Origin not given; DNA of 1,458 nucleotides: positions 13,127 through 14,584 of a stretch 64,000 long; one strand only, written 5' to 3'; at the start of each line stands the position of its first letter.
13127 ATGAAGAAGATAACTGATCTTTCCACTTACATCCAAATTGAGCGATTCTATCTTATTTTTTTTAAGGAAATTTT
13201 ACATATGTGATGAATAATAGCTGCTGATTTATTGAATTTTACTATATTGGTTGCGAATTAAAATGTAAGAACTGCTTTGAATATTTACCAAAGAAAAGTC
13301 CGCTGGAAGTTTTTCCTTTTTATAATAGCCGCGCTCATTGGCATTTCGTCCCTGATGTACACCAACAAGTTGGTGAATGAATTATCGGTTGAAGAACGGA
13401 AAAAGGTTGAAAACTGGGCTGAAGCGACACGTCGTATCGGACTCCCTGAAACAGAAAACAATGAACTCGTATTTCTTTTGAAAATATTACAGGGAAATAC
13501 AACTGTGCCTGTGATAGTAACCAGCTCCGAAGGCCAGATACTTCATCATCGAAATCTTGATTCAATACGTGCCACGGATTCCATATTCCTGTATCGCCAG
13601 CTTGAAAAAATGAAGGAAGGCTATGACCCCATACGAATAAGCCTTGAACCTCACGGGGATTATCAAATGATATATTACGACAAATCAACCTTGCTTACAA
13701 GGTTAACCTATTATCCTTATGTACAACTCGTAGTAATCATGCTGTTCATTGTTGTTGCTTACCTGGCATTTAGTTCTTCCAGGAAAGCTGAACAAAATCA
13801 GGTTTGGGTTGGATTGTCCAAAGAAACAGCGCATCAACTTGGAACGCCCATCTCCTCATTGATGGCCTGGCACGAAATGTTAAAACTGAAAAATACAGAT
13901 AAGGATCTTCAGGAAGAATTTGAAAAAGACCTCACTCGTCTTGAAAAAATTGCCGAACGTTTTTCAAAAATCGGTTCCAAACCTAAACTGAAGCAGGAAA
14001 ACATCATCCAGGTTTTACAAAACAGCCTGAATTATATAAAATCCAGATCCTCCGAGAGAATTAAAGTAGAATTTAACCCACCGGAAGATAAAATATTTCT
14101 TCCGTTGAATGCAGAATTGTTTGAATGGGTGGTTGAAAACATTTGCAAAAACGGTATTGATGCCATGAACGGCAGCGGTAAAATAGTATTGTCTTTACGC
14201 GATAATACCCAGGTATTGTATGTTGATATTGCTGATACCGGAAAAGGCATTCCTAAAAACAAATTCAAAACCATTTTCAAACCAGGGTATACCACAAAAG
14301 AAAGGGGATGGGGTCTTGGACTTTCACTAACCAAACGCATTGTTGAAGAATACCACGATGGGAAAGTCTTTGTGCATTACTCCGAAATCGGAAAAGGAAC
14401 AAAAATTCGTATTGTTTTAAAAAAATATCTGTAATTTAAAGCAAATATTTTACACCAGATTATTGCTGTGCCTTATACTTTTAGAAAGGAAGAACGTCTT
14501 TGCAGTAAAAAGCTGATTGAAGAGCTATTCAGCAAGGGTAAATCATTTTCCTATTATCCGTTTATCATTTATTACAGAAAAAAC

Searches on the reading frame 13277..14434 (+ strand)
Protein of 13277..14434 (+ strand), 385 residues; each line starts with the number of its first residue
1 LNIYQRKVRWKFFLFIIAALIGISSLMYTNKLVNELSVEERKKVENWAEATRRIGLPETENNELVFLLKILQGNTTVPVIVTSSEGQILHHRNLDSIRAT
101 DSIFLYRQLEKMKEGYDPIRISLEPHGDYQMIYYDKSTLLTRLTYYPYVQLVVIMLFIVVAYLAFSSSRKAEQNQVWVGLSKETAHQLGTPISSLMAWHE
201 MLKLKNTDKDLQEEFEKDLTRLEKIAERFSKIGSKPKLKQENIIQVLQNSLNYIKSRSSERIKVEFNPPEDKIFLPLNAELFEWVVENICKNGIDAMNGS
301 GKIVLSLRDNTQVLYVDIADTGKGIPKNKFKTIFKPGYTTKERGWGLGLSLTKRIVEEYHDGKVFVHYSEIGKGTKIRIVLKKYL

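Call 42: search_protein_families(library=ncbifam, proteins=[window:13277-14434:+], max_evalue=1e-10)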
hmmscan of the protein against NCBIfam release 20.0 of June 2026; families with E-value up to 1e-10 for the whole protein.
window:13277-14434:+ (385 aa): 29 families (the best 25 are shown)
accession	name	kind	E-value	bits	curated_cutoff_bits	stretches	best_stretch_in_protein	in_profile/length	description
NF008468.0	PRK11360.1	equivalog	1.8e-30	105.9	646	1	184-382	403-607/616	two-component system sensor histidine kinase AtoS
NF053867.1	SprKinKinDBac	equivalog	1.8e-25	89.3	775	1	149-381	251-495/500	sporulation kinase KinD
NF007688.0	PRK10364.1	equivalog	4.7e-23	81.7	479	1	184-381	247-449/460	two-component system sensor histidine kinase ZraS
NF046044.1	PnpS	equivalog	7.7e-21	74.5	400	1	184-381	177-389/390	two-component system histidine kinase PnpS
NF047874.1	MASE3_PAS_HK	subfamily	7.1e-19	68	560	1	235-382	472-624/655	MASE3 domain-containing sensor histidine kinase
TIGR02916.1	PEP_his_kin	equivalog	1.3e-18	67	300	1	210-381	512-678/679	XrtA/PEP-CTERM system histidine kinase PrsK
NF007004.0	PRK09467.1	equivalog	1.4e-16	60.4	415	1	185-382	240-435/440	two-component system sensor histidine kinase EnvZ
NF033092.0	HK_WalK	equivalog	1.7e-16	59.9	725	1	230-381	433-592/594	cell wall metabolism sensor histidine kinase WalK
NF010411.0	PRK13837.1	equivalog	2.4e-16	58.9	647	1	272-381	551-673/828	two-component system VirA-like sensor kinase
TIGR02966.1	phoR_proteo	equivalog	1.4e-15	57.2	334.2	1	185-380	122-332/333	phosphate regulon sensor histidine kinase PhoR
NF008312.0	PRK11100.1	equivalog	1.4e-15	57.1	356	1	184-381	263-472/477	two-component system sensor histidine kinase CreC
NF008298.1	PRK11086.1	subfamily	3.5e-15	55.5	520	1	285-380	427-522/529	DcuS/MalK family sensor histidine kinase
NF006800.0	PRK09303.1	equivalog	8.6e-15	54.5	342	1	211-377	195-371/383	histidine kinase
NF047497.1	HK_LIC_12097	equivalog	1.3e-14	53.7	500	1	206-370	186-355/367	LIC_12097 family sensor histidine kinase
NF007007.0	PRK09470.1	equivalog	1.4e-14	53.9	486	1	183-381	251-457/463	envelope stress sensor histidine kinase CpxA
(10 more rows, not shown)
